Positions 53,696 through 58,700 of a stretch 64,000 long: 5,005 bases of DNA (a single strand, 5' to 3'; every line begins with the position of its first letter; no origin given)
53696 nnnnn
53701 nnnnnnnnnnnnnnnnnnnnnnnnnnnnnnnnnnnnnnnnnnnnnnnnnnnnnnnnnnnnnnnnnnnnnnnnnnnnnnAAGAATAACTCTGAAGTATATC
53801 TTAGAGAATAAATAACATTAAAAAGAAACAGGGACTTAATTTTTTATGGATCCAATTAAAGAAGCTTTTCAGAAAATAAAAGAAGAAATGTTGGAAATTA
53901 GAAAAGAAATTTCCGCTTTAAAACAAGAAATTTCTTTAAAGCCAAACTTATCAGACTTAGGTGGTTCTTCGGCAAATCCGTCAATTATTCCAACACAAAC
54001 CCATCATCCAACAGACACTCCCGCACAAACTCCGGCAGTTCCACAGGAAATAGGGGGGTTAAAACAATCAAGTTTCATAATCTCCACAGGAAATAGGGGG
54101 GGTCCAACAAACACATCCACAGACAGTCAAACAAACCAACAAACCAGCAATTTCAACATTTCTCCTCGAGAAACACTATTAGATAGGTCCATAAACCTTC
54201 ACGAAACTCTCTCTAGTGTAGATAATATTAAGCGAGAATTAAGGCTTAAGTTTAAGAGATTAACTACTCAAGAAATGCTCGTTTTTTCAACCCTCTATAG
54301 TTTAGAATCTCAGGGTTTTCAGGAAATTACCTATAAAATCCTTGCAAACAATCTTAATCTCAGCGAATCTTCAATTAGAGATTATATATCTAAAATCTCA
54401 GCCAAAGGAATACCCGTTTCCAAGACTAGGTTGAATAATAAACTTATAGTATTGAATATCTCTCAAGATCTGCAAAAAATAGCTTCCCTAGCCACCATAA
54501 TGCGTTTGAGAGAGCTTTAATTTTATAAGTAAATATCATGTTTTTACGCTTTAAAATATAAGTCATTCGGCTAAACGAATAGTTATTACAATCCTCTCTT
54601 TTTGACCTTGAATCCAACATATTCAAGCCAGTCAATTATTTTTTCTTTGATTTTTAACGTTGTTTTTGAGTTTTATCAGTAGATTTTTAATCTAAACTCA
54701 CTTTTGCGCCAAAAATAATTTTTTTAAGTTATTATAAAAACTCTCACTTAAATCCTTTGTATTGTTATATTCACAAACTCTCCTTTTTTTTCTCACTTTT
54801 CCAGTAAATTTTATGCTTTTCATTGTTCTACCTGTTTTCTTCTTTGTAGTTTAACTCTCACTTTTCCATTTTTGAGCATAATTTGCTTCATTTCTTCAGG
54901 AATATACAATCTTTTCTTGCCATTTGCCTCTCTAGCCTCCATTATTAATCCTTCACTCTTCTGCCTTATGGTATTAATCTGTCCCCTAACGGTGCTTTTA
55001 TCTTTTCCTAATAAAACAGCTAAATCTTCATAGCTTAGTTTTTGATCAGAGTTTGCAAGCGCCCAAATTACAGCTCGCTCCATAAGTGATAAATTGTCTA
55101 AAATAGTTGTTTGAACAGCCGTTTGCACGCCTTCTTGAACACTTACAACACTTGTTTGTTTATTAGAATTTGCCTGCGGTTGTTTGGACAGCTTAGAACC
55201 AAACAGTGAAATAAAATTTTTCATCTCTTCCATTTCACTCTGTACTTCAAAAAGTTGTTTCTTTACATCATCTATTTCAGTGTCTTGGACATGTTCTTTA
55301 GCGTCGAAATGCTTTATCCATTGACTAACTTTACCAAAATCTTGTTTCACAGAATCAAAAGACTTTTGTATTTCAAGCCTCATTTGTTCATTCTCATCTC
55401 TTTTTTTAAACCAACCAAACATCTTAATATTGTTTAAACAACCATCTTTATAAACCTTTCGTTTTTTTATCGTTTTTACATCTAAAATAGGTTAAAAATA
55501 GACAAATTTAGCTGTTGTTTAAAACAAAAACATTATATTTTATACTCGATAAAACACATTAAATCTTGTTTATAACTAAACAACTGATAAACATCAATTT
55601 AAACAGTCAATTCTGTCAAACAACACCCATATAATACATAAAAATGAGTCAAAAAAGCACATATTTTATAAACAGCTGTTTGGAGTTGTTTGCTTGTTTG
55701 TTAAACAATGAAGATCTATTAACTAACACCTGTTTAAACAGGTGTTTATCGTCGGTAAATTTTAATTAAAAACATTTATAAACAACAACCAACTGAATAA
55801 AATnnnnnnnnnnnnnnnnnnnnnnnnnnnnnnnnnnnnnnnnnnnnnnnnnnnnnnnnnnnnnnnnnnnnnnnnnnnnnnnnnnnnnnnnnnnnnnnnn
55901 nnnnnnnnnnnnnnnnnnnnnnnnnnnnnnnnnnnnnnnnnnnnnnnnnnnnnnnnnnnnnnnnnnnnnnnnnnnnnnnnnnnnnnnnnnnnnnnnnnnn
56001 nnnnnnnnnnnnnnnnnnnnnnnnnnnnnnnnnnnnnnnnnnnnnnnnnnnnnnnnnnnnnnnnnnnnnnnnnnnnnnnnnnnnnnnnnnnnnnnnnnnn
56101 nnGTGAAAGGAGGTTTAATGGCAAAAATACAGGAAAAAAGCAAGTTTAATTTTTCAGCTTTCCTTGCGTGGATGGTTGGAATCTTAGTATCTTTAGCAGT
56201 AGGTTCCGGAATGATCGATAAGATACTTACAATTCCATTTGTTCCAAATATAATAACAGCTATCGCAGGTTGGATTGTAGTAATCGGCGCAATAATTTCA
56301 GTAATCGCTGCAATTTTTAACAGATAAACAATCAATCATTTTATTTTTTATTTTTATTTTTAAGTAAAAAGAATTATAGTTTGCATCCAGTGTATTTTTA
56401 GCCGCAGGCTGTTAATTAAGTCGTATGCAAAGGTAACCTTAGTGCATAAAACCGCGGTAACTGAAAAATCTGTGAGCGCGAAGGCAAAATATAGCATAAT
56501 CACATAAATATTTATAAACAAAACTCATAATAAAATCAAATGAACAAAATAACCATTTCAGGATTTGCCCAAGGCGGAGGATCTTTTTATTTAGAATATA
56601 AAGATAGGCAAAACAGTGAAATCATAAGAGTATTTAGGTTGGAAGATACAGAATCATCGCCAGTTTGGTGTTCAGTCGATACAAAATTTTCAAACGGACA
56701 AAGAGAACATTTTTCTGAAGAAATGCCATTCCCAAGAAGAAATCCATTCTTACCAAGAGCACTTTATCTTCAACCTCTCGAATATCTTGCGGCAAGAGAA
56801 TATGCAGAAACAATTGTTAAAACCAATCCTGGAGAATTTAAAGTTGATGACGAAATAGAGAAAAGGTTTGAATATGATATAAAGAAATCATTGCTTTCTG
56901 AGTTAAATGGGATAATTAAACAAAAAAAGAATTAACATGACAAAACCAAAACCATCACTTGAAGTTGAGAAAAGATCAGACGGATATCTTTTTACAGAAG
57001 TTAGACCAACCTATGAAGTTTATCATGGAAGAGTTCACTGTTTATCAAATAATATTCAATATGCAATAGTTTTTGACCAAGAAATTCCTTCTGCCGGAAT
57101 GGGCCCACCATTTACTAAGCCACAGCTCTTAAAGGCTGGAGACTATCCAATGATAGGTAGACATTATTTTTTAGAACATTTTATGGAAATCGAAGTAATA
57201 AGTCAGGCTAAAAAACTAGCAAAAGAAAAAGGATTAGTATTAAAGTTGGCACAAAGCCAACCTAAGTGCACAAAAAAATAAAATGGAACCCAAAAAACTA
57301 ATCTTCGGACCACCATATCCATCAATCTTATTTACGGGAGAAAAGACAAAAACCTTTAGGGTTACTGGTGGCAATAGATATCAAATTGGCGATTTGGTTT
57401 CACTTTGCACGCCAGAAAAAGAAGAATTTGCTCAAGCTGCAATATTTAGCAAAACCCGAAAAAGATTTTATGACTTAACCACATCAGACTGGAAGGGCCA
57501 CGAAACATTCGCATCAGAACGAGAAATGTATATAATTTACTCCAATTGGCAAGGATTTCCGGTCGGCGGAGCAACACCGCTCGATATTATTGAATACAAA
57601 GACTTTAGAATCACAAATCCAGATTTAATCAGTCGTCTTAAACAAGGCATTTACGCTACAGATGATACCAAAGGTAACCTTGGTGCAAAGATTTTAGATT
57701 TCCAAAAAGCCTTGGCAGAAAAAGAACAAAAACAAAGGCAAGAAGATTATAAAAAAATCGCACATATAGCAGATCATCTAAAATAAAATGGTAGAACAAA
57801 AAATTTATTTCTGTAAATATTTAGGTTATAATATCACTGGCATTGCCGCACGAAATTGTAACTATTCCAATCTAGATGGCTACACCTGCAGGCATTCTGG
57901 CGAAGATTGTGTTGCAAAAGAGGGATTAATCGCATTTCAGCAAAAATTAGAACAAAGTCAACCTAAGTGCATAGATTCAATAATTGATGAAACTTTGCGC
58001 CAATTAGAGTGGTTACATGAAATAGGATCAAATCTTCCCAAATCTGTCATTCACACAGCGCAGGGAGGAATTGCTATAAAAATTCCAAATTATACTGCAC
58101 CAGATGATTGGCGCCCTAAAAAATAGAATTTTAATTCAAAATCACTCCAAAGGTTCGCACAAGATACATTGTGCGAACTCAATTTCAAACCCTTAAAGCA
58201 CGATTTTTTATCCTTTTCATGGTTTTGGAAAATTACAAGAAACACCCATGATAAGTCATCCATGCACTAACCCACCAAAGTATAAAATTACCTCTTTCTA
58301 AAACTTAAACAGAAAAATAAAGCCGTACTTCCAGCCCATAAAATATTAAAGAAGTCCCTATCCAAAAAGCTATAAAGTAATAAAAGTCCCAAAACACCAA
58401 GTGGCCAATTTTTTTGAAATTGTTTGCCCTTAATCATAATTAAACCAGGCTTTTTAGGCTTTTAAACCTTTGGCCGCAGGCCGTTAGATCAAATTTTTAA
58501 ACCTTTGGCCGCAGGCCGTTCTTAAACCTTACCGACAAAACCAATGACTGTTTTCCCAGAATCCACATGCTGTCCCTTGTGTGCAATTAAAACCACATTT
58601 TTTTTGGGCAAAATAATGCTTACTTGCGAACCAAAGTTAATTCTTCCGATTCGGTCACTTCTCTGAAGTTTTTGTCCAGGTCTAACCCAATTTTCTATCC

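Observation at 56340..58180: Tightly packed four-gene operon of unknown function with a palindrome-rich leader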

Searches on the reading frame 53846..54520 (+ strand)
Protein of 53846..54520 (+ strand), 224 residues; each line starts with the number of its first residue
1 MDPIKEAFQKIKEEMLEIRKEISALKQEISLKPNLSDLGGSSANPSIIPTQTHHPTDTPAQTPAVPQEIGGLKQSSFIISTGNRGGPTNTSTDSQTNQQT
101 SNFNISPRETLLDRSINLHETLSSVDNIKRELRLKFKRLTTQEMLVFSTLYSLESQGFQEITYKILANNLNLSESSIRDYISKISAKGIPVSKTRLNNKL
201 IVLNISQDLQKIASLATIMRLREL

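Call 3: search_protein_families(library=pfam, proteins=[window:53846-54520:+], max_evalue=1)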
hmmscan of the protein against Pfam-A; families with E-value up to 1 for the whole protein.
window:53846-54520:+ (224 aa): 6 families
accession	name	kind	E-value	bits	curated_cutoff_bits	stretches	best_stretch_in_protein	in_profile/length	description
PF08279.18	HTH_11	-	0.00014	22.2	25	1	159-195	15-50/55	HTH domain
PF08280.17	HTH_Mga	-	0.0012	19.2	23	1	160-184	19-43/59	M protein trans-acting positive regulator (MGA) HTH domain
PF04545.22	Sigma70_r4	-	0.0064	16.4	24.1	1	137-182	3-42/50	Sigma-70, region 4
PF13730.12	HTH_36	-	0.027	14.7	25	1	138-188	2-53/55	Helix-turn-helix domain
PF13551.12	HTH_29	-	0.11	13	28.1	1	162-189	14-41/64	Winged helix-turn helix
PF14493.12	HTH_40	-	0.15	12.8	27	1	163-213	15-65/89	Helix-turn-helix domain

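Call 82: search_protein_families(library=ncbifam, proteins=[window:53846-54520:+], max_evalue=0.01)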
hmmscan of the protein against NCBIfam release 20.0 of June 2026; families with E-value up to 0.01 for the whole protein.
window:53846-54520:+ (224 aa): 1 family
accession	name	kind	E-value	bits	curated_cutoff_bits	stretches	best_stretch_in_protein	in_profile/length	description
TIGR02937.1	sigma70-ECF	superfamily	0.0086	15.7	42.9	0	106-186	86-159/165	sigma-70 family RNA polymerase sigma factor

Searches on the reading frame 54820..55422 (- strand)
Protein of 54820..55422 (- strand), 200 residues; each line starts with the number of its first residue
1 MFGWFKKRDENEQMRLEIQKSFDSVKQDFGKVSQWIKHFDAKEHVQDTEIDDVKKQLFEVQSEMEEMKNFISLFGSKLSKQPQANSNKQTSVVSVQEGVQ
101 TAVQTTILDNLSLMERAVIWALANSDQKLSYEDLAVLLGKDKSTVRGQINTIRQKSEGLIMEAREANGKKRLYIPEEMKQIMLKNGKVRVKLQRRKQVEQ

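Call 3: search_protein_families(library=pfam, proteins=[window:54820-55422:-], max_evalue=1)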
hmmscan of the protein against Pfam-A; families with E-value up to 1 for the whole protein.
window:54820-55422:- (200 aa): 19 families
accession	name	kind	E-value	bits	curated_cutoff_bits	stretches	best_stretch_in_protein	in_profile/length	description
PF25617.1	PhiKZ_gp86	-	0.00027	20.4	26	1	31-85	134-188/408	Bacteriophage PhiKZ vertex-binding protein gp86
PF13551.12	HTH_29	-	0.00035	21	28.1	1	121-180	4-64/64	Winged helix-turn helix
PF20609.3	pAdhesive_17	-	0.002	18.1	27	1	49-118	114-183/289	Putative adhesive domain (group 17)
PF13384.12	HTH_23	-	0.0079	16.4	24.6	1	115-153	6-42/50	Homeodomain-like domain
PF13730.12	HTH_36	-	0.013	15.7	25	1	110-155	2-52/55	Helix-turn-helix domain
PF13936.12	HTH_38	-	0.015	15.5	27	1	111-145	5-37/44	Helix-turn-helix domain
PF00011.27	HSP20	-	0.017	15.6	20.8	1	128-198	17-91/102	Hsp20/alpha crystallin family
PF14523.12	Syntaxin_2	-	0.026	14.9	26.5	1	50-99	2-50/134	Syntaxin-like protein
PF12848.13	ABC_tran_Xtn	-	0.038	14.5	25.9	1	59-88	35-64/85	ABC transporter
PF09339.16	HTH_IclR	-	0.11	12.7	22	1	118-148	8-38/52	IclR helix-turn-helix domain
PF12802.13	MarR_2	-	0.16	12.6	27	1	110-153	2-45/61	MarR family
PF08281.18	Sigma70_r4_2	-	0.16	12.1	25.7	1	129-150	27-48/54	Sigma-70, region 4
PF10303.14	DUF2408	-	0.18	12.8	25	1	31-86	17-74/130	Protein of unknown function (DUF2408)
PF22194.2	F-93_WHD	-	0.19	12.2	28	1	156-176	41-60/62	F-93, winged-helix domain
PF09763.15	Sec3_CC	-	0.19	12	27.1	0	46-81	26-61/133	Exocyst complex component Sec3, coiled-coil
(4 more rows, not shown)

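Call 82: search_protein_families(library=ncbifam, proteins=[window:54820-55422:-], max_evalue=0.01)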
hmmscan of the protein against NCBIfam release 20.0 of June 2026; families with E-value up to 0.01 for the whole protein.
window:54820-55422:- (200 aa): 2 families
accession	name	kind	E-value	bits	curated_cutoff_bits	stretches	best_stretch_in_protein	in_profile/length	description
NF053606.1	Sta1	subfamily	0.0013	18.8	80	1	110-179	17-87/100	Sta1 family transcriptional regulator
TIGR00051.1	TIGR00051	subfamily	0.0061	16.9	68.7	0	56-103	66-114/117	YbgC/FadM family acyl-CoA thioesterase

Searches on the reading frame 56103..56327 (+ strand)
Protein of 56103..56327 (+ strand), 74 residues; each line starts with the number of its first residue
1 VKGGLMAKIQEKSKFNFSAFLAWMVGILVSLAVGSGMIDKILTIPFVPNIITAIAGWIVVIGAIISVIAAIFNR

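Call 3: search_protein_families(library=pfam, proteins=[window:56103-56327:+], max_evalue=1)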
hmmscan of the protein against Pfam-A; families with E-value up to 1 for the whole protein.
window:56103-56327:+ (74 aa): 2 families
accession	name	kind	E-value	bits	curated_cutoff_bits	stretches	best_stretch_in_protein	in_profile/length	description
PF14159.11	CAAD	-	0.034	14.4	30.7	1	18-51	14-47/85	CAAD domains of cyanobacterial aminoacyl-tRNA synthetase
PF02656.20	DUF202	-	0.86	10.5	23.4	0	20-72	10-60/68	Domain of unknown function (DUF202)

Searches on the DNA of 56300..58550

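Call 85: search_rna_families(source=window, start=56300, end=58550, threshold=evalue, max_evalue=1)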
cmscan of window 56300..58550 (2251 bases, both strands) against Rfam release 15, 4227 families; matches with E-value up to 1: 0.
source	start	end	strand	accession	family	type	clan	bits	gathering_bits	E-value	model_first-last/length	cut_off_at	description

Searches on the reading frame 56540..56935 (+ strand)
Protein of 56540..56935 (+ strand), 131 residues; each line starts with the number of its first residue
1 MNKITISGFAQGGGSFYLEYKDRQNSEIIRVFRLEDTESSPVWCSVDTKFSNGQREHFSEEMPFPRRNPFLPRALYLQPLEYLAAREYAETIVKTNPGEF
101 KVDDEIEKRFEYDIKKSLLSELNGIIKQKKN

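Call 3: search_protein_families(library=pfam, proteins=[window:56540-56935:+], max_evalue=1)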
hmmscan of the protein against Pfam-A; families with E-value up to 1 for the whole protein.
window:56540-56935:+ (131 aa): 1 family
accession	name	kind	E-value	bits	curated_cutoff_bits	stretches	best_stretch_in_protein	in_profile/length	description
PF02956.20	TT_ORF1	-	0.17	11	27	1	26-105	436-507/525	TT viral orf 1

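Call 8: search_protein_families(library=phrogs, proteins=[window:56540-56935:+], max_evalue=1)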
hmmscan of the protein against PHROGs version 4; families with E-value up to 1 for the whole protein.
window:56540-56935:+ (131 aa): 0 families

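Call 9: search_protein_families(library=padloc, proteins=[window:56540-56935:+], max_evalue=1)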
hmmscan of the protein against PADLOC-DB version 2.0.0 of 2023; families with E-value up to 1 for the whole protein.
window:56540-56935:+ (131 aa): 0 families

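Call 10: search_protein_families(library=ncbifam, proteins=[window:56540-56935:+], max_evalue=1)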
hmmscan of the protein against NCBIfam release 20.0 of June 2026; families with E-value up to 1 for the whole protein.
window:56540-56935:+ (131 aa): 0 families

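Call 42: search_solved_structures(query=window:56540-56935:+, max_evalue=10)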
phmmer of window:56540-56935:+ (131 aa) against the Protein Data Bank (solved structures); distinct sequences matched with E-value up to 10: 1.
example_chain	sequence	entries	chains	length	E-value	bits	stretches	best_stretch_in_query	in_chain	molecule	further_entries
1dax_A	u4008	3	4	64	1.2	12.6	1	89-121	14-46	FERREDOXIN I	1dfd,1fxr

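Call 58: search_protein_representatives(protein=window:56540-56935:+)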
Query: 131 residues. Proteins with E-value up to 0.001 (for the whole library): 3; up to 1e-10: 2; up to 1e-30: 1. The best 3 are listed.
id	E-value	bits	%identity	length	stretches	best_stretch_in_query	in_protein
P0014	3.0e-82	289.4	100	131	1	1-131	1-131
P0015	3.9e-15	72.5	43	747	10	28-50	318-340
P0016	3.1e-05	40.5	29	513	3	9-54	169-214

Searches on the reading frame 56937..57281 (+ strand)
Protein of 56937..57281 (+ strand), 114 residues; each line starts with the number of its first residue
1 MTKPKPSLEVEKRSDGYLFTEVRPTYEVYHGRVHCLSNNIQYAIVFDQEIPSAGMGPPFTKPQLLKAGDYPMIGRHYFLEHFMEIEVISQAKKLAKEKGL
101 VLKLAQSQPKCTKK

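Call 3: search_protein_families(library=pfam, proteins=[window:56937-57281:+], max_evalue=1)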
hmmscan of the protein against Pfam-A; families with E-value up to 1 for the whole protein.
window:56937-57281:+ (114 aa): 0 families

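Call 8: search_protein_families(library=phrogs, proteins=[window:56937-57281:+], max_evalue=1)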
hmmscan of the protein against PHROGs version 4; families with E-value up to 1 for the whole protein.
window:56937-57281:+ (114 aa): 1 family
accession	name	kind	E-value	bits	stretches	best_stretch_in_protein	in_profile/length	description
phrog_15798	-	unknown function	0.053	14.5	1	75-98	9-32/59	-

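Call 9: search_protein_families(library=padloc, proteins=[window:56937-57281:+], max_evalue=1)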
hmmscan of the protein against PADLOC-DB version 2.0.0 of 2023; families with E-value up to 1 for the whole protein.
window:56937-57281:+ (114 aa): 0 families

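Call 10: search_protein_families(library=ncbifam, proteins=[window:56937-57281:+], max_evalue=1)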
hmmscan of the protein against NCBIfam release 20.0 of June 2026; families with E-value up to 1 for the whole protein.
window:56937-57281:+ (114 aa): 0 families

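Call 41: search_solved_structures(query=window:56937-57281:+, max_evalue=10)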
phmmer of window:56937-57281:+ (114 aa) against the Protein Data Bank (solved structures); distinct sequences matched with E-value up to 10: 0.

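Call 104: find_encoding_contigs(protein=window:56937-57281:+, flank=2500, max_places=10)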
Protein window:56937-57281:+ (114 aa): 11 contigs read that carry it; 5 places shown.
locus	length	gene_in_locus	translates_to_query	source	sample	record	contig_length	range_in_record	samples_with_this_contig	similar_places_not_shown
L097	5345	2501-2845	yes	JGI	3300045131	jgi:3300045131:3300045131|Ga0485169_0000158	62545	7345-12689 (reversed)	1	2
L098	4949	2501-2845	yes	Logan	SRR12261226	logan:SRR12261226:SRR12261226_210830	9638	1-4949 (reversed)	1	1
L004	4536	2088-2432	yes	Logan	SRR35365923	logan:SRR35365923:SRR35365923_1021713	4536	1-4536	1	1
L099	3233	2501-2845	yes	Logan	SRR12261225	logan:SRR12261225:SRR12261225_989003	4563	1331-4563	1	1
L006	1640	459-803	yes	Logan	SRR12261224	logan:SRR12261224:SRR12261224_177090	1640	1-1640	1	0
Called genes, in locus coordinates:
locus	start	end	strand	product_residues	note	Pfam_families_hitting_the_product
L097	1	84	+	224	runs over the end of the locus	-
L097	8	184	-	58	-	-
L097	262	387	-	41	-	-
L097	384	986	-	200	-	-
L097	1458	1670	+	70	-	-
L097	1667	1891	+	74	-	-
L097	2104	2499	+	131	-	-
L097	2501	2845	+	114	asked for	-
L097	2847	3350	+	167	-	-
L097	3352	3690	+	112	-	-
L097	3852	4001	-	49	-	-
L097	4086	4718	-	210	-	PF02666:PS_Dcarbxylase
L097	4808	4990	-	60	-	PF23477:zf_Tbcl_2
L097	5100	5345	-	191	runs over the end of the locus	PF00160:Pro_isomerase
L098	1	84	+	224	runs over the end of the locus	-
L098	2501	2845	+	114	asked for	-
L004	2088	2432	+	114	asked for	-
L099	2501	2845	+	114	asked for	-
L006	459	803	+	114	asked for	-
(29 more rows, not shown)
